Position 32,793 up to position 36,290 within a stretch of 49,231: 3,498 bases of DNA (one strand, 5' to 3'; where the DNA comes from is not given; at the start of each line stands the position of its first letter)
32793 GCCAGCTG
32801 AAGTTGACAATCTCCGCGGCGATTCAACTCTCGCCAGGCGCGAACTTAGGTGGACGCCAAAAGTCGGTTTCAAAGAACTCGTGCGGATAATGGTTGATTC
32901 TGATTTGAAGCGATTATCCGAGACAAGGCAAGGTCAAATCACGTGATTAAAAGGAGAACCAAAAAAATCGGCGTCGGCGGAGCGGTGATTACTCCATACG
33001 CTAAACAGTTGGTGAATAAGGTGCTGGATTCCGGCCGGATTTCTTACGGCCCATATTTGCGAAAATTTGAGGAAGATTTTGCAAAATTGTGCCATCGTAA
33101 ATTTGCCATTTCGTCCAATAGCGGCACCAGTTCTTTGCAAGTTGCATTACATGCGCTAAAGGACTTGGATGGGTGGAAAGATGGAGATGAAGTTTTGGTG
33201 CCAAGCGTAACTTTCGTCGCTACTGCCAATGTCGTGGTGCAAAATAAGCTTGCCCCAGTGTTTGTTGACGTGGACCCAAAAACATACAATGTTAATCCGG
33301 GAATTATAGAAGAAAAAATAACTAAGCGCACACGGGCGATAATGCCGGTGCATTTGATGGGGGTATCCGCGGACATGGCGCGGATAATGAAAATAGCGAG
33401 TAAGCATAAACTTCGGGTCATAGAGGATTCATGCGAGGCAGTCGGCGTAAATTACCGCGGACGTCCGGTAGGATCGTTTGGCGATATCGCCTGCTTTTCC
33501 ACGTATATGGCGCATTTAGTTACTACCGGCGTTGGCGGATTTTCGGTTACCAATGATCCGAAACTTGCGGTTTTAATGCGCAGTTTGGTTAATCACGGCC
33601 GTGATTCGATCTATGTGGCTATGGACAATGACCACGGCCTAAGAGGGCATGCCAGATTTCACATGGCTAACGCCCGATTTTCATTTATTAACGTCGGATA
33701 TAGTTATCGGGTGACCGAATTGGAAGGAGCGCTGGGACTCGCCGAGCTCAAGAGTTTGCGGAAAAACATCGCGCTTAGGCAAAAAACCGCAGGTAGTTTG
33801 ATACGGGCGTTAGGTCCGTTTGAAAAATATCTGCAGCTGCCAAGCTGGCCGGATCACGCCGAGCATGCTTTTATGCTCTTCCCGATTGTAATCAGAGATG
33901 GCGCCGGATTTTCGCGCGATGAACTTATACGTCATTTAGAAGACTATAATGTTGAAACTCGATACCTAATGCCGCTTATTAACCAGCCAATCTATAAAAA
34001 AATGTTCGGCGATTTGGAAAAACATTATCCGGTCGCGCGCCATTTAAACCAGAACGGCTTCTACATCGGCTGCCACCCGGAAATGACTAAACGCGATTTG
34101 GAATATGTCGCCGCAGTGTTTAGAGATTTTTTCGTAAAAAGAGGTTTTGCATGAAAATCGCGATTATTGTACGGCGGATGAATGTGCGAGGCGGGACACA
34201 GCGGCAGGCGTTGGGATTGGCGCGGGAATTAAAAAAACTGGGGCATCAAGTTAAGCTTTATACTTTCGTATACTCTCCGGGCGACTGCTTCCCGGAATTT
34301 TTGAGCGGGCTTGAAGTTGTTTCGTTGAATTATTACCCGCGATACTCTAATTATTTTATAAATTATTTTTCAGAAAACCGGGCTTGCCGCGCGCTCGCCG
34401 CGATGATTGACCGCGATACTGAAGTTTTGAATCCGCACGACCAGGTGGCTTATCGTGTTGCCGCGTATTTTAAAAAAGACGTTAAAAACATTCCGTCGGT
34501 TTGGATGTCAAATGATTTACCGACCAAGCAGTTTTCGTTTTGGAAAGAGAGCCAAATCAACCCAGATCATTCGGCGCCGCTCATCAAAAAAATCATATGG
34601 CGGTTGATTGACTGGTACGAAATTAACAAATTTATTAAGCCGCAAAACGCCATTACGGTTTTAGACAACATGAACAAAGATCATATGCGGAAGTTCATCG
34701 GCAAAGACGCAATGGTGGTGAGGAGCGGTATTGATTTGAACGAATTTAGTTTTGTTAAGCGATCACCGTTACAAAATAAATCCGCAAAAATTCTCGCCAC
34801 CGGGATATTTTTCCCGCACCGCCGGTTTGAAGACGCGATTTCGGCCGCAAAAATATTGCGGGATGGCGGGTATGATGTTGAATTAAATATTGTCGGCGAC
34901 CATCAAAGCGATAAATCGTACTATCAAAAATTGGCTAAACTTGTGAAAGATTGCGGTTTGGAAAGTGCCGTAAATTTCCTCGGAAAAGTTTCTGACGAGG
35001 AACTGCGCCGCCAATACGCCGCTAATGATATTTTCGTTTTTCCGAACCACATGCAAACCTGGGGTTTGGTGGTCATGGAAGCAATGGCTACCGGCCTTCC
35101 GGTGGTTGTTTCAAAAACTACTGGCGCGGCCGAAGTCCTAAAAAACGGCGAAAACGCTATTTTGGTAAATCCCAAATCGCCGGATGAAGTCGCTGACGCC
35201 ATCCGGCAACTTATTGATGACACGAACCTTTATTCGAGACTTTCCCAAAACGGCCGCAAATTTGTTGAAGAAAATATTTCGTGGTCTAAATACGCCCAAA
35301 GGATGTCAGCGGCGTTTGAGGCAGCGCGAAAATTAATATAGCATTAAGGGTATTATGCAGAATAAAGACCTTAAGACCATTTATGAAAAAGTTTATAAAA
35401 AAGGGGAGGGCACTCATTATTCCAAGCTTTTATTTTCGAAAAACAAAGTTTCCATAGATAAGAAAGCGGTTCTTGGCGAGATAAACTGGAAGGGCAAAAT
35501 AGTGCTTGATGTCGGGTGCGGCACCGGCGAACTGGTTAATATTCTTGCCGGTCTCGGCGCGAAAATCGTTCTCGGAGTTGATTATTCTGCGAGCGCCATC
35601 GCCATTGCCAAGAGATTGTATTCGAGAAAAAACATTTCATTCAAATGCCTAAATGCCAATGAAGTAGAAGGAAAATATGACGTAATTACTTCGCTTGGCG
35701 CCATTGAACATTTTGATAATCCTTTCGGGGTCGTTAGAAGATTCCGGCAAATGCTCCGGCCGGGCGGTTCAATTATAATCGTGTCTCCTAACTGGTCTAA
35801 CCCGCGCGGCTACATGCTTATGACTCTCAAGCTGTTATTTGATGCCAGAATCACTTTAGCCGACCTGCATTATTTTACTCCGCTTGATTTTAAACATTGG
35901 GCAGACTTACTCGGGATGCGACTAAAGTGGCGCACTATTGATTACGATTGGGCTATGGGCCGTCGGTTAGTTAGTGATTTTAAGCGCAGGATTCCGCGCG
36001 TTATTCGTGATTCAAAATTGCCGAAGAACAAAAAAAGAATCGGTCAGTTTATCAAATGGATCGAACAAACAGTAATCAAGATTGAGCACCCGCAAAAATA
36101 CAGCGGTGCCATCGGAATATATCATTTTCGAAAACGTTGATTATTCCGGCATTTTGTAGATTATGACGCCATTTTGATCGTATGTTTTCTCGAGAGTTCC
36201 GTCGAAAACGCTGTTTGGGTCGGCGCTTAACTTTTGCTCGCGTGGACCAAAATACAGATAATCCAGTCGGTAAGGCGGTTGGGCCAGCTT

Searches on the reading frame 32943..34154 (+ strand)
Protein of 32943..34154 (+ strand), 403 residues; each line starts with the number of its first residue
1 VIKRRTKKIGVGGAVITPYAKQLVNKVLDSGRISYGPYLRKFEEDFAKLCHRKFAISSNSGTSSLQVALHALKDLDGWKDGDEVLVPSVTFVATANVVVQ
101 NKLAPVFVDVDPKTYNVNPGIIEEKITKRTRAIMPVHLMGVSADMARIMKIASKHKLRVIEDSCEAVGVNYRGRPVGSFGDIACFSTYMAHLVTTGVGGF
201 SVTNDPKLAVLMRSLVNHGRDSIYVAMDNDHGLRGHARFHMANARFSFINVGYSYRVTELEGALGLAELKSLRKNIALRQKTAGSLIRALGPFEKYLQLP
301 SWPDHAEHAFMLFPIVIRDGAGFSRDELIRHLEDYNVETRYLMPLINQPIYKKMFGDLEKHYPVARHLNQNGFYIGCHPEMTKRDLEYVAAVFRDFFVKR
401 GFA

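Call 6: search_protein_families(library=pfam, proteins=[window:32943-34154:+], max_evalue=0.001)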
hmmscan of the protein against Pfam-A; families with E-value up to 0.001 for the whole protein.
window:32943-34154:+ (403 aa): 3 families
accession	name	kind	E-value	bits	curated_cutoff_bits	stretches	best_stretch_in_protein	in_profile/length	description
PF01041.23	DegT_DnrJ_EryC1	-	4.3e-99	332.6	19.8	1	21-392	8-358/360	DegT/DnrJ/EryC1/StrS aminotransferase family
PF01053.26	Cys_Met_Meta_PP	-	0.00011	21.3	27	1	37-175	52-186/381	Cys/Met metabolism PLP-dependent enzyme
PF00155.27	Aminotran_1_2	-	0.00073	19.3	19.7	0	32-162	35-185/361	Aminotransferase class I and II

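Call 27: search_protein_families(library=ncbifam, proteins=[window:32943-34154:+], max_evalue=0.001)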
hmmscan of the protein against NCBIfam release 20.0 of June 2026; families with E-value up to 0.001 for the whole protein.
window:32943-34154:+ (403 aa): 11 families
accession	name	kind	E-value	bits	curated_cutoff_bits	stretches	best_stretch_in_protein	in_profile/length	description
NF011936.0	PRK15407.1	equivalog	1.7e-76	257.7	423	1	6-398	34-437/440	lipopolysaccharide biosynthesis protein RfbH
TIGR03588.1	PseC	equivalog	1.9e-71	241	423.5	1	16-395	9-378/380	UDP-4-amino-4,6-dideoxy-N-acetyl-beta-L-altrosamine transaminase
TIGR04181.1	NHT_00031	hypoth_equivalog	9.2e-61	205.7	420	1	19-356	11-340/359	LegC family aminotransferase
NF008658.2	PRK11658.1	equivalog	1.4e-58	198.4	631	1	23-395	19-375/379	UDP-4-amino-4-deoxy-L-arabinose aminotransferase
NF008687.0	PRK11706.1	equivalog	6.3e-56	189.7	375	1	23-396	16-373/375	dTDP-4-amino-4,6-dideoxygalactose transaminase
TIGR02379.1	ECA_wecE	subfamily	1.4e-46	159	434.85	1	27-357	20-335/376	dTDP-4-amino-4,6-dideoxy-D-glucose transaminase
TIGR04427.1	PLP_DesI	equivalog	2.7e-42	145.2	650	1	26-394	40-380/390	dTDP-4-dehydro-6-deoxyglucose aminotransferase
NF005816.0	PRK07682.1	equivalog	9.3e-07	27.8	620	1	41-166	70-206/390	aminotransferase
NF005817.0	PRK07683.1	equivalog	6.6e-05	21.8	575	1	79-152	111-187/387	aminotransferase A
NF041364.1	GntC_guanitoxin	equivalog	0.00062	18.8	415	1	79-163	82-174/356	guanitoxin biosynthesis PLP-dependent (S)-gamma-hydroxy-L-arginine cyclodehydratase GntC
NF004975.0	PRK06348.1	equivalog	0.00071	18.7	549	1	79-163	111-202/384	pyridoxal phosphate-dependent aminotransferase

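Call 83: search_solved_structures(query=window:32943-34154:+, max_evalue=1e-20, show_alignments=1)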
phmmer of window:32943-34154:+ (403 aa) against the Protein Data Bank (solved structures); distinct sequences matched with E-value up to 1e-20: 55.
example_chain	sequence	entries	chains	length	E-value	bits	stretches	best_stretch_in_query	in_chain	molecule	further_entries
3bn1_A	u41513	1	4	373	2.2e-60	208.2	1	25-393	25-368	Perosamine synthetase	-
3dr7_A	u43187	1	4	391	2.7e-60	207.9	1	25-393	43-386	Putative perosamine synthetase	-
3dr4_A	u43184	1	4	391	3.7e-60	207.4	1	25-393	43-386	Putative perosamine synthetase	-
3bcx_A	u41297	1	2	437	3.1e-57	197.8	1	13-397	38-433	CDP-6-deoxy-L-threo-D-glycero-4-hexulose-3-dehydrase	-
3bb8_A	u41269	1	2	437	5.5e-56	193.7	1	13-397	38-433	CDP-4-keto-6-deoxy-D-glucose-3-dehydrase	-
7b0m_AAA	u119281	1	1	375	9.6e-54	186.3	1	20-392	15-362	Sugar aminotransferase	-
7b0d_A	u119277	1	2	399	3.2e-50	174.7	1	21-224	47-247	Glutamine--scyllo-inositol transaminase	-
1mdo_A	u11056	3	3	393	8.5e-46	160.1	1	24-390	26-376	ArnB aminotransferase | UDP-4-amino-4-deoxy-L-arabinose--oxoglutarate aminotransferase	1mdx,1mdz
4oca_A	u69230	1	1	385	1.1e-45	159.8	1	24-390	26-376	UDP-4-amino-4-deoxy-L-arabinose--oxoglutarate aminotransferase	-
3frk_A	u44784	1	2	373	5.5e-45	157.5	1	36-390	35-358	QdtB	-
7l7x_AAA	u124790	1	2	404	6.5e-45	157.2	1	21-390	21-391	DegT/DnrJ/EryC1/StrS aminotransferase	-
5u21_A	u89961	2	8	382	3.5e-44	154.8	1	25-393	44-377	Putative aminotransferase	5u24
2gms_A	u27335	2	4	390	5.2e-44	154.3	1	23-392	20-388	Putative pyridoxamine 5-phosphate-dependent dehydrase, Wbdk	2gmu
8sng_A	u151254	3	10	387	7.6e-44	153.7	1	24-386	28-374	UDP-4-amino-4-deoxy-L-arabinose--oxoglutarate aminotransferase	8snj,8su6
5u1z_A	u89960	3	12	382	8.4e-44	153.6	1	25-393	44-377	Putative aminotransferase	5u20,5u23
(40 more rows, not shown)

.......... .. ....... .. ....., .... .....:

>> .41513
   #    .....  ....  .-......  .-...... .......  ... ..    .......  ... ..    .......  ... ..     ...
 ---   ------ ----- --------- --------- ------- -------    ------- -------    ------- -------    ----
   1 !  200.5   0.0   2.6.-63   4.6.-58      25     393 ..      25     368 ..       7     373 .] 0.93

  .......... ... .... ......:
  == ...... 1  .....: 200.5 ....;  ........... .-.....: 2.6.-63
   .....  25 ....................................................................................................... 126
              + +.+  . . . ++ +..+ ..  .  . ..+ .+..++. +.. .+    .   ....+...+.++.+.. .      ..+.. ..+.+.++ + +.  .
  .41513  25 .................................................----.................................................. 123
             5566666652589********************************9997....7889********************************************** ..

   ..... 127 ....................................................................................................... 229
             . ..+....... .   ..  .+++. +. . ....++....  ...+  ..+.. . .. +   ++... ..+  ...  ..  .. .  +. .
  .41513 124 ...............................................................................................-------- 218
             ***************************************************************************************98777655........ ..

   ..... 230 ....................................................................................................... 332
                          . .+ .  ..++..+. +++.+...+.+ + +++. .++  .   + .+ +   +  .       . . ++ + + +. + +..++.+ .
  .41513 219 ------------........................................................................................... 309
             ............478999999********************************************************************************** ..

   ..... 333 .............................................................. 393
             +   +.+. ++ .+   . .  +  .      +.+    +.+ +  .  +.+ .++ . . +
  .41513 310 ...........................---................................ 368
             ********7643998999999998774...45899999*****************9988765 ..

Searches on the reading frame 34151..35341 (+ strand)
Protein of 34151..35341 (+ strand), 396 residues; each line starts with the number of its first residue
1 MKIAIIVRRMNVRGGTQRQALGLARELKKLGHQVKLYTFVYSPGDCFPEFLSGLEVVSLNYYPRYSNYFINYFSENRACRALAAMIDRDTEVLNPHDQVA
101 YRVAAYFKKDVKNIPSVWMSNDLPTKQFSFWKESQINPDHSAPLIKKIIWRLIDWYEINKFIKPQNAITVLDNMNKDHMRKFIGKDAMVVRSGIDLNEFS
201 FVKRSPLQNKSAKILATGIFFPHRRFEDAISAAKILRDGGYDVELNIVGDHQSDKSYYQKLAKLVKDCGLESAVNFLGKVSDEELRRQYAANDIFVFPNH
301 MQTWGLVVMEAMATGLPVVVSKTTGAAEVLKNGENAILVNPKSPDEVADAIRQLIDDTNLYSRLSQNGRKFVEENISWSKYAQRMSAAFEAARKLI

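Call 6: search_protein_families(library=pfam, proteins=[window:34151-35341:+], max_evalue=0.001)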
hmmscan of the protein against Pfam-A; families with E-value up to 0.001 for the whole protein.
window:34151-35341:+ (396 aa): 6 families
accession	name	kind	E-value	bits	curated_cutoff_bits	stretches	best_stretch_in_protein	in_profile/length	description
PF00534.26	Glycos_transf_1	-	4.5e-38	130.9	26.4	1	203-370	7-171/172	Glycosyl transferases group 1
PF13692.12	Glyco_trans_1_4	-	1.2e-30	107.1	27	1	213-357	3-142/142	Glycosyl transferases group 1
PF20706.3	GT4-conflict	-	5.4e-14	52.4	26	1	176-384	162-384/385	Family 4 Glycosyltransferase in conflict systems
PF13524.12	Glyco_trans_1_2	-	3.2e-11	43.8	25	1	241-385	13-142/144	Glycosyl transferase-like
PF13439.12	Glyco_transf_4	-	3.5e-08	34.1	28.5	1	14-197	2-169/170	Glycosyltransferase Family 4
PF13579.12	Glyco_trans_4_4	-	1.5e-05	25.8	29.7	1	14-90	1-72/158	Glycosyl transferase 4-like domain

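Call 27: search_protein_families(library=ncbifam, proteins=[window:34151-35341:+], max_evalue=0.001)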
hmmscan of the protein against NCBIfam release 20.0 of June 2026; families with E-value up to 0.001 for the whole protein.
window:34151-35341:+ (396 aa): 42 families (the best 25 are shown)
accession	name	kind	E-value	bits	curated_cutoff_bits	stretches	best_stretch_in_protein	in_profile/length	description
NF041876.1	EPS_EpsE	equivalog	3.4e-44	151.7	400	1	175-383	176-387/389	exopolysaccharide biosynthesis GT4 family glycosyltransferase EpsE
TIGR04047.1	MSMEG_0565_glyc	hypoth_equivalog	3.9e-27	95.3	259.85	1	163-389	138-371/373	MSMEG_0565 family glycosyltransferase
NF038255.1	exopoly_VpsD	equivalog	2.3e-25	89.3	300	1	167-358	159-347/381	VpsD family glycosyltransferase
TIGR03449.1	mycothiol_MshA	equivalog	1.1e-24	87.1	462.5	1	233-392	243-403/406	D-inositol-3-phosphate glycosyltransferase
TIGR04063.1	stp3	hypoth_equivalog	1.8e-23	83.1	442.05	1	150-391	144-394/397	TIGR04063 family PEP-CTERM/XrtA system glycosyltransferase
NF041010.1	glycosy_Agl16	equivalog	2.4e-22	79.3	575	1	162-390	131-349/352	glycosylation protein Agl16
TIGR03999.1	thiol_BshA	equivalog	2.9e-21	75.8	273.7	1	185-390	167-371/375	N-acetyl-alpha-D-glucosaminyl L-malate synthase BshA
TIGR03088.1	stp2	hypoth_equivalog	1.7e-20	73.4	409.05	1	234-390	221-371/374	TIGR03088 family PEP-CTERM/XrtA system glycosyltransferase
TIGR02149.1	glgA_Coryne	subfamily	2.4e-19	69.7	302.4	1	89-386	83-384/391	glycogen synthase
NF038295.1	EPS_HpsP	equivalog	5.9e-19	68.3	550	1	209-390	205-385/388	hormogonium polysaccharide biosynthesis glycosyltransferase HpsP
NF012028.0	PRK15484.1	subfamily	4.2e-18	65.6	618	1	209-387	191-373/380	lipopolysaccharide N-acetylglucosaminyltransferase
NF053787.1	GlcN_PG_synth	equivalog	1.2e-16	60.5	480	1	280-390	250-357/361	N-acetylglucosaminyl phosphatidylglycerol synthase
NF047880.1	glyco_SdgA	exception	2.7e-16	59.2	800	1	157-373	261-472/488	serine-aspartate repeat adhesin O-glycosyltransferase SdgA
NF038229.1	Glyco4_Geo_Pelo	equivalog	1.4e-15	57.1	400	1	172-390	117-334/338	GPMC system family 4 glycosyltransferase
TIGR02472.1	sucr_P_syn_N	equivalog_domain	2.4e-15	56.3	576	1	291-384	340-433/439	sucrose-phosphate synthase, putative, glycosyltransferase domain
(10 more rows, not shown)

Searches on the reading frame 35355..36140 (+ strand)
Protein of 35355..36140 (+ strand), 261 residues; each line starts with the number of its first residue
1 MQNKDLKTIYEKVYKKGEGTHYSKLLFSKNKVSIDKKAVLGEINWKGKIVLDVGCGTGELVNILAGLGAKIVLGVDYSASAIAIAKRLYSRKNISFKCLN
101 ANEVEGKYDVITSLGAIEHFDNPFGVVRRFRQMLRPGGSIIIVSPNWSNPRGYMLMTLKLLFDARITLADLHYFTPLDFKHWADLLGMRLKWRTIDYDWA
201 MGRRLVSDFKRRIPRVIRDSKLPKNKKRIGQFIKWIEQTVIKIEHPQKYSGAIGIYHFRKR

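Call 6: search_protein_families(library=pfam, proteins=[window:35355-36140:+], max_evalue=0.001)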
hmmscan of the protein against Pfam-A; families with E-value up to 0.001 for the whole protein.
window:35355-36140:+ (261 aa): 14 families
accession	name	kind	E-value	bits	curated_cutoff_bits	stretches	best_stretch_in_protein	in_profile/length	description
PF13489.12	Methyltransf_23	-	4.5e-21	75.7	27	1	36-187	12-158/164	Methyltransferase domain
PF08241.18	Methyltransf_11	-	9.8e-18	65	21.2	1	51-142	1-95/95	Methyltransferase domain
PF08242.18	Methyltransf_12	-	1.5e-17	64.5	30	1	51-139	1-97/98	Methyltransferase domain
PF13649.12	Methyltransf_25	-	5.1e-17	62.8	27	1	50-138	1-97/97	Methyltransferase domain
PF13847.12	Methyltransf_31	-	7.6e-17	61.8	27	1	46-146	3-113/145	Methyltransferase domain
PF08003.17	Methyltransf_9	-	7.5e-08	32.1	23.8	1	44-142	113-217/315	Protein of unknown function (DUF1698)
PF05175.20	MTS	-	2.1e-07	31.2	23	1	26-144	10-140/170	Methyltransferase small domain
PF06325.19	PrmA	-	5.3e-07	29.9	22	1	41-112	156-231/296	Ribosomal protein L11 methyltransferase (PrmA)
PF02353.26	CMAS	-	8.4e-07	29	27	1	46-142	62-164/273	Mycolic acid cyclopropane synthetase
PF07021.18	MetW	-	1.2e-05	25.5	21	1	45-170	12-131/193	Methionine biosynthesis protein MetW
PF05219.18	DREV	-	1.5e-05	24.7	26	1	42-142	90-186/265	DREV methyltransferase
PF01209.24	Ubie_methyltran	-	0.00022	21.1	20.1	1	42-143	43-152/233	ubiE/COQ5 methyltransferase family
PF01728.25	FtsJ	-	0.00046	20.6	24.1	1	43-108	19-82/181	FtsJ-like methyltransferase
PF05401.17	NodS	-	0.00083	19.7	24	0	50-145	47-147/201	Nodulation protein S (NodS)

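Call 27: search_protein_families(library=ncbifam, proteins=[window:35355-36140:+], max_evalue=0.001)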
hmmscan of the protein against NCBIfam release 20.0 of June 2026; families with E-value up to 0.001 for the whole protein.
window:35355-36140:+ (261 aa): 35 families (the best 25 are shown)
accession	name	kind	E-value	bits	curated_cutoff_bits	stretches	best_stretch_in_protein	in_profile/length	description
TIGR01983.1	UbiG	equivalog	6.3e-18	64.9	102.95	1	38-144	45-153/228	bifunctional 2-polyprenyl-6-hydroxyphenol methylase/3-demethylubiquinol 3-O-methyltransferase UbiG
NF043040.1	corrin_prot_MT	hypoth_equivalog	1.4e-13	50.8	180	1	28-146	23-151/216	corrinoid protein-associated methyltransferase CpaM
TIGR00452.1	TIGR00452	equivalog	1.6e-12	46.8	275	1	45-143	116-220/316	tRNA 5-methoxyuridine(34)/uridine 5-oxyacetic acid(34) synthase CmoB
NF011650.0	PRK15068.1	equivalog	2.3e-11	43.1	209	1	42-142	117-225/324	tRNA 5-methoxyuridine(34)/uridine 5-oxyacetic acid(34) synthase CmoB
TIGR02021.1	BchM-ChlM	equivalog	2.8e-11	43.2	158.9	1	39-121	47-132/218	magnesium protoporphyrin IX methyltransferase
TIGR02072.1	BioC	equivalog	3.3e-11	43.4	184.95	1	46-142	34-132/244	malonyl-ACP O-methyltransferase BioC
NF045667.1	MTase_DVU1556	equivalog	1e-09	38.2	155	1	46-142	22-119/213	DVU_1556 family methyltransferase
NF008686.0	PRK11705.1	equivalog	1.9e-08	33.8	400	1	46-120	167-241/383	cyclopropane fatty acyl phospholipid synthase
NF011529.0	PRK14968.1-3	equivalog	5.8e-08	32.4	162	1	44-112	32-103/198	putative methyltransferase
NF041536.1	ArsM_DUF2284_UU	exception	6e-08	31.4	575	1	39-143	70-181/459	arsenite methyltransferase/DUF2284 domain selenoprotein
TIGR04345.1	ovoA_Cterm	equivalog_domain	7.1e-08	32.3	170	1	47-104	42-98/242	putative 4-mercaptohistidine N1-methyltransferase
NF041537.1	ArsM_AhpD_UU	exception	4.4e-07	29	510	1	40-143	71-181/345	arsenite methyltransferase/AhpD domain selenoprotein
TIGR01934.1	MenG_MenH_UbiE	subfamily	1.7e-06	27.5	158.35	1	46-144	39-143/223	ubiquinone/menaquinone biosynthesis methyltransferase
TIGR00478.1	tly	subfamily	1.7e-06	27.5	185.8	1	42-91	71-120/228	TlyA family rRNA (cytidine-2'-O)-methyltransferase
NF008264.0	PRK11036.1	equivalog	4e-06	26.5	366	1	2-143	2-148/261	tRNA uridine 5-oxyacetic acid(34) methyltransferase CmoM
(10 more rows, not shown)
